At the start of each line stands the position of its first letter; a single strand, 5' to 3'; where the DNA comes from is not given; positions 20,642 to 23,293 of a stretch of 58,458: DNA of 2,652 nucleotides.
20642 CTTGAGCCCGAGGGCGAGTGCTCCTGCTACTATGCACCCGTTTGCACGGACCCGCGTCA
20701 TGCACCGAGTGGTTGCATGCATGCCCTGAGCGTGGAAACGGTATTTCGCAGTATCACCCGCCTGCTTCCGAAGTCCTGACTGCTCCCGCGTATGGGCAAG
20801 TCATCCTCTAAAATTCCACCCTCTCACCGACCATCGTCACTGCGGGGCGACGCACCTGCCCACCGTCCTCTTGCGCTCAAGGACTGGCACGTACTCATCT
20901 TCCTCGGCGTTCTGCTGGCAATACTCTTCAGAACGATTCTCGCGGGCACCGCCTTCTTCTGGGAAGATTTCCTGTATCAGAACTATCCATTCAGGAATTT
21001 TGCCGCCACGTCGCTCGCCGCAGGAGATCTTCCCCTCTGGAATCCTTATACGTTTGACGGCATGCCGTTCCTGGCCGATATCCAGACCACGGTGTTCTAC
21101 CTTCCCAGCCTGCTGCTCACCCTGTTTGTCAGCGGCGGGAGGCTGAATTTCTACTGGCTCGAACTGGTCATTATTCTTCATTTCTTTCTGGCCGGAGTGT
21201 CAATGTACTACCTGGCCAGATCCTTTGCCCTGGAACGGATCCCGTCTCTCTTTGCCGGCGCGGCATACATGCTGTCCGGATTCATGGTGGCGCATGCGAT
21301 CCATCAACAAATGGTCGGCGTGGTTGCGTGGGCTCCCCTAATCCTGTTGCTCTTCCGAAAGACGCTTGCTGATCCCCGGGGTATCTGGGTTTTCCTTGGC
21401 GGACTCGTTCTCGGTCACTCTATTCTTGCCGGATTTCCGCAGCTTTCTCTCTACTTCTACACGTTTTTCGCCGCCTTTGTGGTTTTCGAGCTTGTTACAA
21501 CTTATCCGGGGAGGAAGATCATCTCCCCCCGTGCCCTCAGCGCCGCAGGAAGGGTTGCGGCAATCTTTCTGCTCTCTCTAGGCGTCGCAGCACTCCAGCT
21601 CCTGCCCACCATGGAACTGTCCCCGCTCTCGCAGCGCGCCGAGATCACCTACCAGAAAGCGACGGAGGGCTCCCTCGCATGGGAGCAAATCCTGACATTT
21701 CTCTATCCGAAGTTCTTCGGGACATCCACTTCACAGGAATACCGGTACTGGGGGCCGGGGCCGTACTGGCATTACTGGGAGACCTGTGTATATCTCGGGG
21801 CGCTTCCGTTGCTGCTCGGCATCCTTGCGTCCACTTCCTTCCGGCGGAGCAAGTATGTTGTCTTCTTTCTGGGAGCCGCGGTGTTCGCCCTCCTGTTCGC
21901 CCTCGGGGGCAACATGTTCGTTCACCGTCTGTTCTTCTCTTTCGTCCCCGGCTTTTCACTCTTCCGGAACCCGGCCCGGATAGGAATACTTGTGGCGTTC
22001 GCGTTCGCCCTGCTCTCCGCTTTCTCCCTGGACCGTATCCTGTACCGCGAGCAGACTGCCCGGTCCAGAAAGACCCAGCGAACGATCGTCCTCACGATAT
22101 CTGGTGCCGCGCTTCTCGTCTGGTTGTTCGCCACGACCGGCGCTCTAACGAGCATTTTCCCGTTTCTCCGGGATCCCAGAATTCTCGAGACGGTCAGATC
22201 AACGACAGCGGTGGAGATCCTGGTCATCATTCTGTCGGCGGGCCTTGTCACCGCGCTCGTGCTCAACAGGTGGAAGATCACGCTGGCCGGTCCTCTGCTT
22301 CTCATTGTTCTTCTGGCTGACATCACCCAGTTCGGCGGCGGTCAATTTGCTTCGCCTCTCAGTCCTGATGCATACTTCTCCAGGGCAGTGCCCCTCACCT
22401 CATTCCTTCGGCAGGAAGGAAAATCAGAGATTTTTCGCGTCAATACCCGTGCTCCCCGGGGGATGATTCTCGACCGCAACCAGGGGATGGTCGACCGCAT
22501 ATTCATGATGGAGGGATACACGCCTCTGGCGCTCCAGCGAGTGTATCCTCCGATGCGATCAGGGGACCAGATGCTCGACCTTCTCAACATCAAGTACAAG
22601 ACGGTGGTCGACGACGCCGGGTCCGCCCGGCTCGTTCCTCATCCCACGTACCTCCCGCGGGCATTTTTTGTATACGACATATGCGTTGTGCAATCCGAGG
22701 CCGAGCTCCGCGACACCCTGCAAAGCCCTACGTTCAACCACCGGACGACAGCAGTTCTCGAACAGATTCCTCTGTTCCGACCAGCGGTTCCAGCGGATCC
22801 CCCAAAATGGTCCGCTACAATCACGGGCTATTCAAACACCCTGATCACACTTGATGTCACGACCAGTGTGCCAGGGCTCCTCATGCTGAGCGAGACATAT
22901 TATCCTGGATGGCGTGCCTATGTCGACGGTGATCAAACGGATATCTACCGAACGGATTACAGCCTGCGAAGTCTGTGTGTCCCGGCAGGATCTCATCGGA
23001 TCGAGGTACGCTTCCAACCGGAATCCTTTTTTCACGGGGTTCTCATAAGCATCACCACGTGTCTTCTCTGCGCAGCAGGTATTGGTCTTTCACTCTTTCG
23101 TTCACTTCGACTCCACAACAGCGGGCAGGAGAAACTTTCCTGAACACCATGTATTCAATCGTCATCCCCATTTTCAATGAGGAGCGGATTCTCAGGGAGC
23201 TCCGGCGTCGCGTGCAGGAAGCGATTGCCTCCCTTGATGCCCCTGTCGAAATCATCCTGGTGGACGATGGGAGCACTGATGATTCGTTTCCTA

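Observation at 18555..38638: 20-kb glycosylation island with two YfhO-type GT-C proteins paired with GtrB/CsbB-like GT2s, in a diderm background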

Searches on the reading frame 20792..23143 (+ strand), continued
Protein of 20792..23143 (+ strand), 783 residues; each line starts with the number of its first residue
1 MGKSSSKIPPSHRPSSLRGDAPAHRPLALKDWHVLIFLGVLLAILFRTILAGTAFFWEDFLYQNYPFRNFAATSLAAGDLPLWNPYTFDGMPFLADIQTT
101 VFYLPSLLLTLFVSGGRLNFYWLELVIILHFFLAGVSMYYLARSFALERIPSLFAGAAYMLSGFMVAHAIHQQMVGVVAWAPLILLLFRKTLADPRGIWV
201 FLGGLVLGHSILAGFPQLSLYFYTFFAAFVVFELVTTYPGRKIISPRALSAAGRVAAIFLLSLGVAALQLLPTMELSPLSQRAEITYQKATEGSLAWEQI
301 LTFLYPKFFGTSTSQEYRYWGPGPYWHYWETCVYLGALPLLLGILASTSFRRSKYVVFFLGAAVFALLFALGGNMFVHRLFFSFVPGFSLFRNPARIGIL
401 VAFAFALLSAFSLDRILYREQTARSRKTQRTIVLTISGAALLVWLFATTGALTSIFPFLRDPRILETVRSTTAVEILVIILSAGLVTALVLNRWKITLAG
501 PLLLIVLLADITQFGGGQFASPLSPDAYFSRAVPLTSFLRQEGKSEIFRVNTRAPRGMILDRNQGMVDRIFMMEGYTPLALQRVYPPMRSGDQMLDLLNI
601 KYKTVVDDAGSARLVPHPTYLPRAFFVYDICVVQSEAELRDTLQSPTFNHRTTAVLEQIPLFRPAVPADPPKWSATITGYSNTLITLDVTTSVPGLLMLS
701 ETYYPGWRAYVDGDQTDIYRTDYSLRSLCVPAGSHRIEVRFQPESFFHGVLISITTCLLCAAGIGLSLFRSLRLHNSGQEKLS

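Call 32: fold_search(model_id=the predicted structure, library=pdb)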
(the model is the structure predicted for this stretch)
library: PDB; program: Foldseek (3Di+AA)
matches with E <= 10: 391; with E <= 0.001: 11
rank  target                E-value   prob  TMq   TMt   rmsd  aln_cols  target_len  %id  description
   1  5ezm                  4.3e-05  1.00  0.38  0.52   7.7       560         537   14  Crystal Structure of ArnT from Cupriavidus metallidurans in the apo state (released 2016-02-17)
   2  7bwr_A                5.1e-05  1.00  0.29  0.24  19.4       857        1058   12  Mycobacterium smegmatis arabinosyltransferase complex EmbB2-AcpM2 in substrate DPA bound asymmetric "active state" (released 2020-05-27)
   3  6w98_A                1.1e-04  1.00  0.40  0.26  19.7       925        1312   11  Single-Particle Cryo-EM Structure of Arabinofuranosyltransferase AftD from Mycobacteria (released 2020-05-13)
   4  7bve_A                1.5e-04  1.00  0.33  0.27  19.7       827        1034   11  Cryo-EM structure of Mycobacterium smegmatis arabinosyltransferase EmbC2-AcpM2 in complex with ethambutol (released 2020-04-29)
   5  6x0o                  1.7e-04  1.00  0.31  0.25  20.1       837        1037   10  Single-Particle Cryo-EM Structure of Arabinosyltransferase EmbB from Mycobacterium smegmatis (released 2020-06-10)
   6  7bvf_B                1.7e-04  1.00  0.31  0.25  20.1       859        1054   13  Cryo-EM structure of Mycobacterium tuberculosis arabinosyltransferase EmbA-EmbB-AcpM2 in complex with ethambutol (released 2020-04-29)
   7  8b6l_I                2.6e-04  1.00  0.37  0.41  15.1       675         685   11  Subtomogram average of the human Sec61-TRAP-OSTA-translocon (released 2022-12-07)
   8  6wby                  2.9e-04  1.00  0.39  0.26  21.0       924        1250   11  Single-Particle Cryo-EM Structure of Arabinofuranosyltransferase AftD from Mycobacteria, Mutant R1389S Class 2 (released 2020-05-13)
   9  9i5k_A                3.2e-04  1.00  0.32  0.46   9.1       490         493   13  Structure of the Chaetomium thermophilum Pmt4 homodimer (C2 symmetry) (released 2025-12-24)
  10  3wak                  5.7e-04  1.00  0.37  0.34  15.8       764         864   11  Crystal structure of the Archaeoglobus fulgidus oligosaccharyltransferase (O29867_ARCFU) in the apo form (released 2013-10-30)
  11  6wbx                  7.7e-04  1.00  0.40  0.27  20.6       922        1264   12  Single-Particle Cryo-EM Structure of Arabinofuranosyltransferase AftD from Mycobacteria, Mutant R1389S Class 1 (released 2020-05-13)
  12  8age_A                1.2e-03  1.00  0.34  0.40  12.2       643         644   11  Structure of yeast oligosaccharylransferase complex with acceptor peptide bound (released 2022-12-07)
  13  9n9j_I                1.4e-03  1.00  0.35  0.39  13.4       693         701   10  Structure of a GRP94 folding intermediate engaged with a CCDC134- and FKBP11-bound secretory translocon (released 2025-11-19)
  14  7oci_F                2.0e-03  1.00  0.35  0.41  12.1       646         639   11  Cryo-EM structure of yeast Ost6p containing oligosaccharyltransferase complex (released 2022-02-16)
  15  8agc_A                3.1e-03  1.00  0.36  0.39  12.0       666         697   12  Structure of yeast oligosaccharylransferase complex with lipid-linked oligosaccharide and non-acceptor peptide bound (released 2022-12-07)
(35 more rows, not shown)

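Call 33: find_encoding_contigs(protein=window:20792-23143:+, flank=2000, max_places=4)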
Protein window:20792-23143:+ (783 aa): 3 contigs read that carry it; 2 places shown.
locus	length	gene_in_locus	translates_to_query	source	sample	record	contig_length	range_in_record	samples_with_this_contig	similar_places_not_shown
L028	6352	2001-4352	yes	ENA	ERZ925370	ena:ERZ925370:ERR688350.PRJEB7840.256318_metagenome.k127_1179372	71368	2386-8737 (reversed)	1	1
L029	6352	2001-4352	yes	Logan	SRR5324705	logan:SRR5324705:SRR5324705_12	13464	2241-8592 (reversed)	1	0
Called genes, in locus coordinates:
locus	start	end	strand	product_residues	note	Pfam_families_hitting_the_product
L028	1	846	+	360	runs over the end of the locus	PF00535:Glycos_transf_2, PF10111:Glyco_tranf_2_2 (weak), PF13641:Glyco_tranf_2_3 (weak)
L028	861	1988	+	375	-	PF01075:Glyco_transf_9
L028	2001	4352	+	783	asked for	PF09586:YfhO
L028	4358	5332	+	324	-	PF00535:Glycos_transf_2, PF13641:Glyco_tranf_2_3 (weak)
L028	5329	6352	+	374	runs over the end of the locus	PF13439:Glyco_transf_4 (weak), PF13579:Glyco_trans_4_4, PF00534:Glycos_transf_1, PF13692:Glyco_trans_1_4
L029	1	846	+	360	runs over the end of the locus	PF00535:Glycos_transf_2, PF10111:Glyco_tranf_2_2 (weak), PF13641:Glyco_tranf_2_3 (weak)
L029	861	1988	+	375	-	PF01075:Glyco_transf_9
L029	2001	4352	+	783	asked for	PF09586:YfhO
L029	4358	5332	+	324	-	PF00535:Glycos_transf_2, PF13641:Glyco_tranf_2_3 (weak)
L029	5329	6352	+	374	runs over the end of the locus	PF13439:Glyco_transf_4 (weak), PF13579:Glyco_trans_4_4, PF00534:Glycos_transf_1, PF13692:Glyco_trans_1_4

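Call 34: find_related_loci(query=A1, collection=genome_contigs, flank=10000)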
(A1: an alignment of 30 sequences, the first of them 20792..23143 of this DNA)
Query A1 (783 aa) in genome_contigs; peptide patterns used: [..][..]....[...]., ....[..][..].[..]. (x = any residue, [..] = any of these).
302 stretches matched a pattern; 80 encode a relative of the query (tblastn E <= 1e-3); 79 distinct loci.
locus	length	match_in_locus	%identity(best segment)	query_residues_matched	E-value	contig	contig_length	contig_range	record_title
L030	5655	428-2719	54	3-773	0e+0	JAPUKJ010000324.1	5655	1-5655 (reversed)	MAG: Ignavibacteria bacterium isolate KW1-S15_2 KW1-S15_2_cg324, whole genome shotgun sequence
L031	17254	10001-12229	55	31-771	0e+0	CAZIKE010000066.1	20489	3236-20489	MAG TPA_asm: uncultured Chitinophagales bacterium isolate SRP290908_co1_392 genome assembly, contig: NODE_3405_length_20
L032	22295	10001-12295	52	6-773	0e+0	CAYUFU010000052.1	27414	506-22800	MAG TPA_asm: uncultured Chitinophagales bacterium isolate binchicken_co274_268 genome assembly, contig: NODE_4462_length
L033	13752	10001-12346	52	1-781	0e+0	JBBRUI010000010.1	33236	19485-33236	MAG: Bacteroidota bacterium isolate La3_concoct.179 La3_concoct.179_K_1174244_L_33236_cov_11.0000, whole genome shotgun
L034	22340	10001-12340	51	4-783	0e+0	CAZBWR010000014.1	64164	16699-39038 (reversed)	MAG TPA_asm: uncultured Chitinophagales bacterium isolate SRP287453_co1_248 genome assembly, contig: NODE_648_length_641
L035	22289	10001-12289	52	1-770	0e+0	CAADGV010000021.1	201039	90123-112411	uncultured Chlorobi bacterium isolate CHB1.fa.gz genome assembly, contig: k127_738708, whole genome shotgun sequence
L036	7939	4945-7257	54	1-773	0e+0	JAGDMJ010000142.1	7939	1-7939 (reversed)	MAG: Bacteroidetes bacterium isolate CTSoil_037 scaffold_1335, whole genome shotgun sequence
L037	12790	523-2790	53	18-771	0e+0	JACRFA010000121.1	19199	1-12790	MAG: Ignavibacteriae bacterium isolate NC_groundwater_1713_Pr3_B-0.1um_53_10 SR-2_scaffold_141_1543209, whole genome sho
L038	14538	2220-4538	51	3-779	0e+0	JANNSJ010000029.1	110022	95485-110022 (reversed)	MAG: Bacteroidota bacterium isolate SOY_31_metabat_225 SOY_31_k141_42399, whole genome shotgun sequence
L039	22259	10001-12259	52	11-764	0e+0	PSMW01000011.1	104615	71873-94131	MAG: Ignavibacteria bacterium isolate ERB_28_1 NODE_28_length_104615_cov_5.101894, whole genome shotgun sequence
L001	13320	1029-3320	52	4-774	0e+0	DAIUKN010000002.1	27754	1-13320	MAG TPA_asm: Bacteroidota bacterium isolate CTOTU26107 NODE_528_length_27754_cov_4.510560, whole genome shotgun sequence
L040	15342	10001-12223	52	27-768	0e+0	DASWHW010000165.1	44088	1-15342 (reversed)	MAG TPA_asm: Bacteroidota bacterium isolate SMAG_U2852 k141_2822879, whole genome shotgun sequence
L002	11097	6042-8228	51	38-765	0e+0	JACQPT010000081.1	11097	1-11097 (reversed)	MAG: Ignavibacteriales bacterium isolate NC_groundwater_1314_Ag_S-0.2um_51_42 S_p2_S4_coassembly_k141_1350149, whole gen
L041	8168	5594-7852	50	13-764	0e+0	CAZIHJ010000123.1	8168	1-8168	MAG TPA_asm: uncultured Chitinophagales bacterium isolate SRP287453_co1_97 genome assembly, contig: NODE_17045_length_81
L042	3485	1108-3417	49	13-783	0e+0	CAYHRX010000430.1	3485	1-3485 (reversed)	MAG TPA_asm: uncultured Chitinophagales bacterium isolate ERP119705_co14_37 genome assembly, contig: NODE_60902_length_3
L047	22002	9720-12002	48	2-764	0e+0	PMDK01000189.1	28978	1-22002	MAG: Ignavibacteriae bacterium isolate fen_1286 73.20120700_E2X.266_contig_151030, whole genome shotgun sequence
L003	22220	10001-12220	49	31-771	0e+0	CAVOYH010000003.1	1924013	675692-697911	MAG: uncultured Bacteroidetes bacterium isolate MFD09964.bin.2.229 genome assembly, contig: contig_3754, whole genome sh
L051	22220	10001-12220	48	10-753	0e+0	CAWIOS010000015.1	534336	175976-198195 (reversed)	MAG: Ignavibacteriota bacterium isolate MFD01476.bin.1.169 genome assembly, contig: contig_53846, whole genome shotgun s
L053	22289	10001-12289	48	8-772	0e+0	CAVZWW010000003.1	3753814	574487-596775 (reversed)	MAG: uncultured Bacteroidetes bacterium isolate MFD04716.bin.1.116 genome assembly, contig: contig_9349, whole genome sh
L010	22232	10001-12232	44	29-774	0e+0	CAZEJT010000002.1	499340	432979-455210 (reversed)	MAG TPA_asm: uncultured Chlorobiaceae bacterium isolate SRP273308_co1_412 genome assembly, contig: NODE_12_length_499340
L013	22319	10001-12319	43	29-773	0e+0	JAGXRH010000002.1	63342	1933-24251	MAG: Ignavibacteriales bacterium isolate CROMO_A_84 c_000000000032, whole genome shotgun sequence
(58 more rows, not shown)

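Call 47: search_protein_families(library=pfam, proteins=[L003:14222-15127:+, L013:13363-14091:+, L047:18343-19575:+, L010:15716-16822:+, L034:17346-18473:+, L034:18451-19278:+, L019:13708-15612:+, L053:16380-17825:+, L051:20417-21787:+, L013:15493-18750:+], max_evalue=0.001)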
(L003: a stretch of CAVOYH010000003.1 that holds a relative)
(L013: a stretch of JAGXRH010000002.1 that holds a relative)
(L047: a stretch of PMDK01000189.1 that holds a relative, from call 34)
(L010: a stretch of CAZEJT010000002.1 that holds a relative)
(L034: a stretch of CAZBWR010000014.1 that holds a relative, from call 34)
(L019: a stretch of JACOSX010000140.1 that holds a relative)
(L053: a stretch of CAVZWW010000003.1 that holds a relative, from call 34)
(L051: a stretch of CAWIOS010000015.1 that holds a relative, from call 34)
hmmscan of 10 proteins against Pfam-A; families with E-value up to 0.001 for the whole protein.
L003:14222-15127:+ (301 aa): 5 families
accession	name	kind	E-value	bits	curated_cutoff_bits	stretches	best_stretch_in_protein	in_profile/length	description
PF13489.12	Methyltransf_23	-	3.4e-18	66.4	27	1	82-240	17-163/164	Methyltransferase domain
PF08241.18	Methyltransf_11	-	5.2e-17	62.7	21.2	1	92-184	1-95/95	Methyltransferase domain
PF13649.12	Methyltransf_25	-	3.5e-15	56.9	27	1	91-180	1-97/97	Methyltransferase domain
PF08242.18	Methyltransf_12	-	9.1e-10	39.6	30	1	92-182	1-98/98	Methyltransferase domain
PF13847.12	Methyltransf_31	-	2.8e-06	27.5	27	1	90-196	6-119/145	Methyltransferase domain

L013:13363-14091:+ (242 aa): 11 families
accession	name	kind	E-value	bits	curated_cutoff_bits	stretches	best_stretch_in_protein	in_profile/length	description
PF13489.12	Methyltransf_23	-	5.9e-19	68.8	27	1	36-171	20-162/164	Methyltransferase domain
PF08241.18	Methyltransf_11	-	1.1e-14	55.3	21.2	1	43-132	1-95/95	Methyltransferase domain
PF08242.18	Methyltransf_12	-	4.4e-14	53.4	30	1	43-129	1-97/98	Methyltransferase domain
PF13649.12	Methyltransf_25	-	5.5e-14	53.1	27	1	42-128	1-97/97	Methyltransferase domain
PF13847.12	Methyltransf_31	-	9.3e-14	51.8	27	1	38-136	3-113/145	Methyltransferase domain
PF07021.18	MetW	-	2.1e-09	37.7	21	1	37-139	12-114/193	Methionine biosynthesis protein MetW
PF05219.18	DREV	-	1.4e-08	34.7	26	1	33-134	89-188/265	DREV methyltransferase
PF01209.24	Ubie_methyltran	-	1.2e-06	28.5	20.1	1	26-132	34-151/233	ubiE/COQ5 methyltransferase family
PF02353.26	CMAS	-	6.6e-05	22.8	27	1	23-133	47-165/273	Mycolic acid cyclopropane synthetase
PF05175.20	MTS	-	0.00025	21.2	23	1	30-85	23-81/170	Methyltransferase small domain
PF08003.17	Methyltransf_9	-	0.00029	20.4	23.8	0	22-155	99-237/315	Protein of unknown function (DUF1698)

L047:18343-19575:+ (410 aa): 4 families
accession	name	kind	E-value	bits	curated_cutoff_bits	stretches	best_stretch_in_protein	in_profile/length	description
PF16363.11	GDP_Man_Dehyd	-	1.6e-148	495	27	1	68-397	1-332/332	GDP-mannose 4,6 dehydratase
PF01370.27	Epimerase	-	6.4e-73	245.5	20.9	1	68-312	2-239/240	NAD dependent epimerase/dehydratase family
PF04321.23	RmlD_sub_bind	-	7.1e-10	38.9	27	1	67-268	3-170/287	RmlD substrate binding domain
PF02719.21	Polysacc_synt_2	-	1.8e-05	24.5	20.2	1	68-187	2-122/293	Polysaccharide biosynthesis protein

L010:15716-16822:+ (368 aa): 2 families
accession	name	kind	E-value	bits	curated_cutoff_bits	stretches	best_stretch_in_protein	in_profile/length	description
PF02350.25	Epimerase_2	-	2.3e-122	408.6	30.6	1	22-363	2-346/347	UDP-N-acetylglucosamine 2-epimerase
PF13439.12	Glyco_transf_4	-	2.1e-06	28.3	28.5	1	20-172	12-166/170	Glycosyltransferase Family 4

L034:17346-18473:+ (375 aa): 5 families
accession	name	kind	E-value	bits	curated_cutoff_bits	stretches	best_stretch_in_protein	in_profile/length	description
PF00534.26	Glycos_transf_1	-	1.5e-30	106.4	26.4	1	195-354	11-172/172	Glycosyl transferases group 1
PF13692.12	Glyco_trans_1_4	-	2.2e-22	80.3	27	1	201-339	3-141/142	Glycosyl transferases group 1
PF13439.12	Glyco_transf_4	-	9.5e-13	49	28.5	1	16-177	3-168/170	Glycosyltransferase Family 4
PF20706.3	GT4-conflict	-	5.2e-09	36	26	1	198-313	196-318/385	Family 4 Glycosyltransferase in conflict systems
PF13579.12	Glyco_trans_4_4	-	1.4e-05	25.9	29.7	1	74-173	53-157/158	Glycosyl transferase 4-like domain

L034:18451-19278:+ (275 aa): 2 families
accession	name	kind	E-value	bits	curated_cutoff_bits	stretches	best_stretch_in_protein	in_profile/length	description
PF08241.18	Methyltransf_11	-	5.5e-10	40.2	21.2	1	104-194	12-94/95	Methyltransferase domain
PF13649.12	Methyltransf_25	-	2.4e-06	28.6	27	1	101-162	14-81/97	Methyltransferase domain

L019:13708-15612:+ (634 aa): 0 families

L053:16380-17825:+ (481 aa): 2 families
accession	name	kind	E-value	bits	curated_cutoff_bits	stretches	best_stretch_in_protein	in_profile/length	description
PF01943.22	Polysacc_synt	-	2.1e-29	103.2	28.2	1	11-277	4-273/274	Polysaccharide biosynthesis protein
PF13440.11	Polysacc_synt_3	-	6.1e-16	59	23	1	33-323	2-288/293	Polysaccharide biosynthesis protein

L051:20417-21787:+ (456 aa): 2 families
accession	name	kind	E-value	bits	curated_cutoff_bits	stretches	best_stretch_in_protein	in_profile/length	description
PF13440.11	Polysacc_synt_3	-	3e-24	86.2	23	2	48-218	3-163/293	Polysaccharide biosynthesis protein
PF01943.22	Polysacc_synt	-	1.6e-19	70.8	28.2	2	24-216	3-188/274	Polysaccharide biosynthesis protein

L013:15493-18750:+ (1085 aa): 10 families
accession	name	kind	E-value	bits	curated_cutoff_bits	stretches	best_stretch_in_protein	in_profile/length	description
PF13517.12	FG-GAP_3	-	2.1e-39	134.4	26.9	6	297-356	1-60/61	FG-GAP-like repeat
PF01839.29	FG-GAP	-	2.7e-17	62.7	22.1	0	438-466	3-27/37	FG-GAP repeat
PF18962.6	Por_Secre_tail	-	1.2e-11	45.1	27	1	1006-1081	2-73/75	Secretion system C-terminal sorting domain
PF13205.12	Big_5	-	3.2e-10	41.1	23.6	1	22-121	6-104/105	Bacterial Ig-like domain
PF17963.7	Big_9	-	5e-09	37.4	23.6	1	650-734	1-83/89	Bacterial Ig domain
PF18998.6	Flg_new_2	-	9.1e-06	26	23.6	1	475-547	1-72/73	Divergent InlB B-repeat domain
PF13585.12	CHU_C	-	1.8e-05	25.2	27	1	1022-1075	25-75/86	CHU_C Type IX secretion signal domain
PF16656.11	Pur_ac_phosph_N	-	0.00026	21.9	30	1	581-645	29-93/93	Purple acid Phosphatase, N-terminal domain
PF17892.7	Cadherin_5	-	0.00026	21.2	26.5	1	661-731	21-87/98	Cadherin-like domain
PF03548.22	LolA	-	0.00094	19.4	23.6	0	216-294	54-137/165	Outer membrane lipoprotein carrier protein LolA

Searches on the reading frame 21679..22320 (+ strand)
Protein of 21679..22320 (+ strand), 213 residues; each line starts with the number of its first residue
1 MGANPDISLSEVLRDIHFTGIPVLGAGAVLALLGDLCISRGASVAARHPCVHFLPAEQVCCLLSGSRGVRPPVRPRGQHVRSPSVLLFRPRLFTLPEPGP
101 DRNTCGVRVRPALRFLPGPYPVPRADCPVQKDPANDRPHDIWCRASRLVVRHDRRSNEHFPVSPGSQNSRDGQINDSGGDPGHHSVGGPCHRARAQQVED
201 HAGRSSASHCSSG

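Call 93: search_protein_families(library=pfam, proteins=[window:21679-22320:+], max_evalue=0.01)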
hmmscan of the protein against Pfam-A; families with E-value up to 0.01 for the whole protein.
window:21679-22320:+ (213 aa): 0 families
